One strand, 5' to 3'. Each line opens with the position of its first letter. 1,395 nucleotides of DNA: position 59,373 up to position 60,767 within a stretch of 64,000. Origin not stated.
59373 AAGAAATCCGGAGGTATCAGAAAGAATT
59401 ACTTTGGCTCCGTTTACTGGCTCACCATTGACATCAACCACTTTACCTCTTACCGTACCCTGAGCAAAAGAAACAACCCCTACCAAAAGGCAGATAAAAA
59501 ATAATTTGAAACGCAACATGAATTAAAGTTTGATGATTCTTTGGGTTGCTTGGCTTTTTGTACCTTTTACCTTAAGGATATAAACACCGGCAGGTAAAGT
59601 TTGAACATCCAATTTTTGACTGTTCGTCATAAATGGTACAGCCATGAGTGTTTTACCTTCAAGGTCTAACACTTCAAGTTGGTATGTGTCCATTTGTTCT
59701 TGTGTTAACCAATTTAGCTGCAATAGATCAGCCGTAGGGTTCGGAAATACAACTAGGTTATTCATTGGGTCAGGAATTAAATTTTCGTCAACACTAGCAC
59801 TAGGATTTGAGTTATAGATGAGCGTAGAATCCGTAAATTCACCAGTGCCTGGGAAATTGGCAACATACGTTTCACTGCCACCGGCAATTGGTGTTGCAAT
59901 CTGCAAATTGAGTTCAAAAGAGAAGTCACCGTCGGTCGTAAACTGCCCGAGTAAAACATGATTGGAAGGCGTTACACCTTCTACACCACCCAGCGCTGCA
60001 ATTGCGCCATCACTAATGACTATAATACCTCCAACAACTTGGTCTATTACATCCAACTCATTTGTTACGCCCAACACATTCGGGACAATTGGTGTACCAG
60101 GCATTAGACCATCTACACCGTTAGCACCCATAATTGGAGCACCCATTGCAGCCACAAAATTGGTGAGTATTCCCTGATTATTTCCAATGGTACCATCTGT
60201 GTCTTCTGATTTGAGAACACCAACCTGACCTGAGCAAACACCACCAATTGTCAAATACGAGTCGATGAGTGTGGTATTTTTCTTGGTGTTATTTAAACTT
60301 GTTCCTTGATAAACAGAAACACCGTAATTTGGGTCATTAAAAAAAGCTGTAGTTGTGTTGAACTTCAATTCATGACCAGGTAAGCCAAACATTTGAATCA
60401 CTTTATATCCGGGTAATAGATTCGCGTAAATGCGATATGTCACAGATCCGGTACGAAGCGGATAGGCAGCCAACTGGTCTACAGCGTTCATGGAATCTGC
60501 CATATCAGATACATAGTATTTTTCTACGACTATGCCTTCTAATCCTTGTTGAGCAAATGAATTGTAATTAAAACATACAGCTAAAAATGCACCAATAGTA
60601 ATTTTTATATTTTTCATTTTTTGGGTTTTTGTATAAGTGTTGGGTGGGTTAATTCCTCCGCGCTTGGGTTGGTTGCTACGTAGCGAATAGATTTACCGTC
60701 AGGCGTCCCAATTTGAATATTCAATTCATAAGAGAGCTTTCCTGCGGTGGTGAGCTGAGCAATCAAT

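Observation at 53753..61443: Six translationally coupled genes pair a SusD-less TonB-dependent receptor with three T9SS-type secreted paralogues, a Fib_succ lipoprotein and a small OM barrel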

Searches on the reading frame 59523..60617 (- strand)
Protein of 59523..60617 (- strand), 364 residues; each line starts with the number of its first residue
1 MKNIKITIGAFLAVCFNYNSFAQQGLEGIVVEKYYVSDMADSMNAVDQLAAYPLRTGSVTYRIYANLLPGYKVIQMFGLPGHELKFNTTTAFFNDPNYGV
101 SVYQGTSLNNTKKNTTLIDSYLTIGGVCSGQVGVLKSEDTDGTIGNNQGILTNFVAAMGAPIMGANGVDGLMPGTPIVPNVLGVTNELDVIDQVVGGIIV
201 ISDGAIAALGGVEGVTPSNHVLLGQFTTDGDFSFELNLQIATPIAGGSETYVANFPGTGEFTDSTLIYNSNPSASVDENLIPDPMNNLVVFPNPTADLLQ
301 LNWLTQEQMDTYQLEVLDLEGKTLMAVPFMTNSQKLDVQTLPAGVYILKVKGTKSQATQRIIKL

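Call 3: search_protein_families(library=pfam, proteins=[window:59523-60617:-], max_evalue=0.01)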
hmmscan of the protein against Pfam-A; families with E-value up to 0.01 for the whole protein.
window:59523-60617:- (364 aa): 1 family
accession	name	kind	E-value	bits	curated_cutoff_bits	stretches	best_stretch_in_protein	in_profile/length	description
PF18962.6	Por_Secre_tail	-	7.4e-13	49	27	1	290-362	1-74/75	Secretion system C-terminal sorting domain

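Call 4: search_protein_families(library=ncbifam, proteins=[window:59523-60617:-], max_evalue=0.01)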
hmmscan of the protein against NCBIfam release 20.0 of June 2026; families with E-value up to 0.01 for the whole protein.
window:59523-60617:- (364 aa): 3 families
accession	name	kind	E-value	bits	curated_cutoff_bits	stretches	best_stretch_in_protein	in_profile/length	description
TIGR04183.1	Por_Secre_tail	domain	1.7e-13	50.3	23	1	290-363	1-71/72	T9SS type A sorting domain-containing protein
NF038113.1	T9SSA_dep_M36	equivalog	5.6e-10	38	885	1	279-362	786-867/869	T9SS-dependent M36 family metallopeptidase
NF050177.1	TapA_OM_Porphy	equivalog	2.9e-07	29.6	500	1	287-362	470-542/544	TapA/TapC family T9SS-dependent outer membrane protein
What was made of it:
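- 59523..60617 (-): V2: 364-aa protein made of a VEKYY domain plus a T9SS type A sorting domain. PF18962 7e-13 and TIGR04183 1.7e-13 (calls 3, 4).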

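Call 21: predict_structure(alignment_id=A3)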
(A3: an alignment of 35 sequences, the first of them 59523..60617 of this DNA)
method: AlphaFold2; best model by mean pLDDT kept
length: 364 residues; sequences in the alignment: 35
mean_pLDDT: 75.8   pTM: 0.63
mean pLDDT of the five models: 75.8, 75.3, 74.3, 73.6, 73.5
residues with pLDDT >= 90: 86; 70-90: 169; 50-70: 59; < 50: 50
segments of 3 or more residues with pLDDT < 50: 18-22, 98-112, 179-190, 192-194, 272-285
pLDDT, mean of each block of 10 residues (from residue 1): 63 55 76 85 72 81 93 91 89 63 37 66 78 86 64 64 77 66 41 66 81 90 90 94 90 90 89 39 58 89 72 85 86 90 89 78 90
secondary structure, 60 per line:
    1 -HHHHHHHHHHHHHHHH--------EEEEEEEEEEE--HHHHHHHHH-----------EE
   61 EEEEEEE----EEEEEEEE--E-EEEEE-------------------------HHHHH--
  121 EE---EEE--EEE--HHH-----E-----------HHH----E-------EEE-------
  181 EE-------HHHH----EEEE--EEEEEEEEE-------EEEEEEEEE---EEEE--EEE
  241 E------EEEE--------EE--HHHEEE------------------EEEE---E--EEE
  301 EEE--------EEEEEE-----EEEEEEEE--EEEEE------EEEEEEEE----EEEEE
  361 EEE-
elements in order: H2-17 E26-36 H39-47 E59-67 E72-79 E84-88 H114-118 E126-128 E131-133 E171-173 H190-193 E198-201 E204-212 E220-228 E232-235 E238-241 E248-251 E267-269 E288-291 E298-303 E312-317 E323-330 E333-337 E344-351 E356-363

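Call 24: fold_search(model_id=the predicted structure, library=pdb)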
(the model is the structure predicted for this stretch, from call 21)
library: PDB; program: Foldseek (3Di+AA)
matches with E <= 10: 1238; with E <= 0.001: 6
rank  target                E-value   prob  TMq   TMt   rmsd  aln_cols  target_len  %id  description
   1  7c7u_A                9.2e-05  0.98  0.19  0.13  21.4       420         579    7  Biofilm associated protein - BSP domain (released 2021-05-12)
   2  7c7u_B                9.7e-05  0.98  0.19  0.13  21.8       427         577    7  Biofilm associated protein - BSP domain (released 2021-05-12)
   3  8qb1_A                1.3e-04  1.00  0.19  0.75   2.2        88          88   23  C-terminal domain of mirolase from Tannerella forsythia (released 2024-02-28)
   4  8glk_D                1.7e-04  1.00  0.19  0.83   2.2        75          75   24  The Type 9 Secretion System dGldL peak II, NucA substrate bound complex (released 2024-01-31)
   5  5lfr_B                5.7e-04  1.00  0.16  0.19  17.3       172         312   11  Crystal structure of glycosylated Myelin-associated glycoprotein (MAG) Ig1-3 (released 2016-12-14)
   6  2w1n                  9.8e-04  0.93  0.18  0.26  22.5       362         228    9  cohesin and fibronectin type-III double module construct from the Clostridium perfringens glycoside hydrolase GH84C (released 2009-02-03)
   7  6lej_B                1.3e-03  0.72  0.16  0.11  16.9       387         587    8  Structure of E. coli beta-glucuronidase complex with C6-propyl uronic isofagomine (released 2021-01-27)
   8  4g5a_A                1.5e-03  1.00  0.18  0.57   8.3        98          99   17  Crystal structure of a putative member of duf 3244 protein family (BT_1867) from Bacteroides thetaiotaomicron VPI-5482 (released 2012-09-19)
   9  7ptp_A                2.2e-03  0.75  0.17  0.09  18.8       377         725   11  In-situ structure of pentameric S-layer protein (released 2021-12-15)
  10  8qb1_C                2.7e-03  1.00  0.18  0.74   2.2        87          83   21  C-terminal domain of mirolase from Tannerella forsythia (released 2024-02-28)
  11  5m11                  2.7e-03  1.00  0.20  0.10  15.0       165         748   14  Structural and functional probing of PorZ, an essential bacterial surface component of the type-IX secretion system of h (released 2016-11-09)
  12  4jdz_B                3.7e-03  0.54  0.18  0.16  19.1       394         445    8  Structures of SdrD from Staphylococcus aureus reveal the molecular mechanism of how the cell surface receptors recogni (released 2013-06-19)
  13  8v2c_B                4.4e-03  0.99  0.18  0.30  13.9       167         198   12  Cryo-EM structure of mouse type II OSM receptor complex: model for assembly core region (released 2024-11-20)
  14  3t1w                  4.4e-03  0.75  0.17  0.17  19.9       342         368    8  Structure of the four-domain fragment Fn7B89 of oncofetal fibronectin (released 2012-03-21)
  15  5lfr_A                4.9e-03  0.99  0.16  0.19  16.6       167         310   11  Crystal structure of glycosylated Myelin-associated glycoprotein (MAG) Ig1-3 (released 2016-12-14)
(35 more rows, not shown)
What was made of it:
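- On T9SS type A cargo (TIGR04183 / PF18962): The C-terminal domain of the V2 model superposes on 8qb1 and 8glk_D (call 24).
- The model has pLDDT 75.8 with disordered loops (calls 21, 24).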

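Call 26: search_protein_families(library=pfam, alignment_id=A3, max_evalue=5)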
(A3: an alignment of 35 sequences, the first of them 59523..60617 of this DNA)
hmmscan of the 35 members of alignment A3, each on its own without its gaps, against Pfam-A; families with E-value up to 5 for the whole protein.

A. member 1, window:59523-60617:- (364 aa): 1 family
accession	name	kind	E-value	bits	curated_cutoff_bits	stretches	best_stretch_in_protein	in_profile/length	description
PF18962.6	Por_Secre_tail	-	7.4e-13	49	27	1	290-362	1-74/75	Secretion system C-terminal sorting domain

B. families by the number of members that match (of 35 scanned): 14 families
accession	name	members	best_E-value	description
PF18962.6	Por_Secre_tail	30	4.2e-16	Secretion system C-terminal sorting domain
PF11589.14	DUF3244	8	8.1e-08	Domain of unknown function (DUF3244)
PF21461.3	HL_N-beta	8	0.001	Hyaluronate lyase, N-terminal beta-sheet domain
PF16967.11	TcfC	4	0.011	E-set like domain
PF24632.1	DUF7629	1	0.036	Domain of unknown function (DUF7629)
PF04151.21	PPC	1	0.046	Bacterial pre-peptidase C-terminal domain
PF23623.1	GBD_IRG7_N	1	0.048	IRG7 N-terminal galactose binding domain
PF23759.1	GBD_T9SS_assoc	1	0.055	Galactose binding domain-like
PF13585.12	CHU_C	1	0.078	CHU_C Type IX secretion signal domain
PF07646.21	Kelch_2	1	0.16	Kelch motif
PF01344.31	Kelch_1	1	0.19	Kelch motif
PF21174.3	Glce_b_sandwich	1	0.22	D-glucuronyl C5-epimerase, beta-sandwich domain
PF02844.21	GARS_N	1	0.23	Phosphoribosylglycinamide synthetase, N domain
PF20254.3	DMFA2_C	1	0.3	N,N-dimethylformamidase beta subunit-like, C-terminal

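Call 28: search_protein_families(library=padloc, proteins=[window:59523-60617:-], max_evalue=0.01)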
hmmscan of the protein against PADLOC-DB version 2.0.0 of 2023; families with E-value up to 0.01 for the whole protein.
window:59523-60617:- (364 aa): 0 families

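Call 63: fold_search(model_id=the predicted structure, library=viral)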
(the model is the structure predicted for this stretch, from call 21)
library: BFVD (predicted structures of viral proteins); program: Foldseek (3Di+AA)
matches with E <= 10: 946; with E <= 0.001: 14
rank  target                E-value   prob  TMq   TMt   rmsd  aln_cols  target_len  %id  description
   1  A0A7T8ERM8            3.3e-07  1.00  0.22  0.30  13.5       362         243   12  (no name in the UniProt tables at hand)
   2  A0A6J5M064            1.1e-06  1.00  0.20  0.12  14.9       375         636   10  Secretion system C-terminal sorting domain [uncultured Caudovirales phage]
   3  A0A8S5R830            5.8e-06  1.00  0.20  0.40  14.5       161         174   10  BIG2 domain-containing protein (Fragment) [virus sp. ctee23]
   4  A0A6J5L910            3.2e-05  1.00  0.20  0.30  15.6       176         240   15  Secretion system C-terminal sorting domain [uncultured Caudovirales phage]
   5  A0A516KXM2            1.0e-04  1.00  0.18  0.11   4.9        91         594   21  (no name in the UniProt tables at hand)
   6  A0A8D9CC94            1.5e-04  1.00  0.20  0.60   1.3        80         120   25  Putative transport protein [uncultured marine phage]
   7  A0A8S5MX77            2.0e-04  0.77  0.18  0.11  24.5       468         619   11  Interleukin-6 receptor subunit beta Receptor, Fibronectin Type III [Siphoviridae sp. ct91l7]
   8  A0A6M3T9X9            2.5e-04  0.92  0.21  0.11  17.1       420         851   10  Putative tail protein [Sphingomonas phage Kharn]
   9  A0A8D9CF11            3.4e-04  0.91  0.18  0.19  26.4       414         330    7  Uncharacterized protein [uncultured marine phage]
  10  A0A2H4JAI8            3.8e-04  0.69  0.18  0.11  31.1       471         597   10  Putative structural protein [uncultured Caudovirales phage]
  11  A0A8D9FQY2            8.1e-04  1.00  0.18  0.16  13.7       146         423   16  Protease 1 [uncultured marine phage]
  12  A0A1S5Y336            8.6e-04  0.60  0.18  0.12  23.6       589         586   10  Uncharacterized protein [uncultured archaeal virus]
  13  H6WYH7                8.6e-04  0.35  0.16  0.15  27.3       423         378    9  Phage structural protein [Hafnia phage Enc34]
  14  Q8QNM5                9.0e-04  1.00  0.18  0.11  12.4       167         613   11  EsV-1-39 [Ectocarpus siliculosus virus 1 (isolate New Zealand/Kaikoura/1988)]
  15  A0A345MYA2            1.2e-03  0.63  0.16  0.14  18.7       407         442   10  (no name in the UniProt tables at hand)
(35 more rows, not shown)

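Call 72: search_solved_structures(query=A3, max_evalue=10)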
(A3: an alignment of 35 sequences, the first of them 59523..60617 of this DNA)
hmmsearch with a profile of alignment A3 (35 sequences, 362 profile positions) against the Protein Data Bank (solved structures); distinct sequences matched with E-value up to 10: 10.
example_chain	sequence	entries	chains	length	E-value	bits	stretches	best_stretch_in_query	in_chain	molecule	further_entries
8glj_D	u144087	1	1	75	7.6e-09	38.2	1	285-362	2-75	Por secretion system C-terminal sorting domain-containing protein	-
5jvk_A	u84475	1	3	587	5.1e-08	35.5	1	275-362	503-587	Uncharacterized protein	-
7pzj_A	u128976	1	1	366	5.9e-08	35.3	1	261-354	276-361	Lipase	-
8glk_D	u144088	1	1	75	6.7e-08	35.1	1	285-361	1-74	Endonuclease I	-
9whd_A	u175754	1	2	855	5.7e-06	28.8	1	232-361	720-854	GH167 glycoside hydrolase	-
8qb1_A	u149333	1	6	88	0.00012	24.4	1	286-362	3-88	Mirolase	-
8h97_A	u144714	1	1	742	0.001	21.3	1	267-354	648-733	Beta-agarase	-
5hfs_A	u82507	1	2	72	0.4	12.8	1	309-361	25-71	Gingipain R2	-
5m11_A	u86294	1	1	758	0.79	11.9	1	286-360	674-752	Immunoreactive 84kD antigen PG93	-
8cgn_B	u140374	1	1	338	0.81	11.8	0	120-156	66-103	60S ribosomal protein L17-A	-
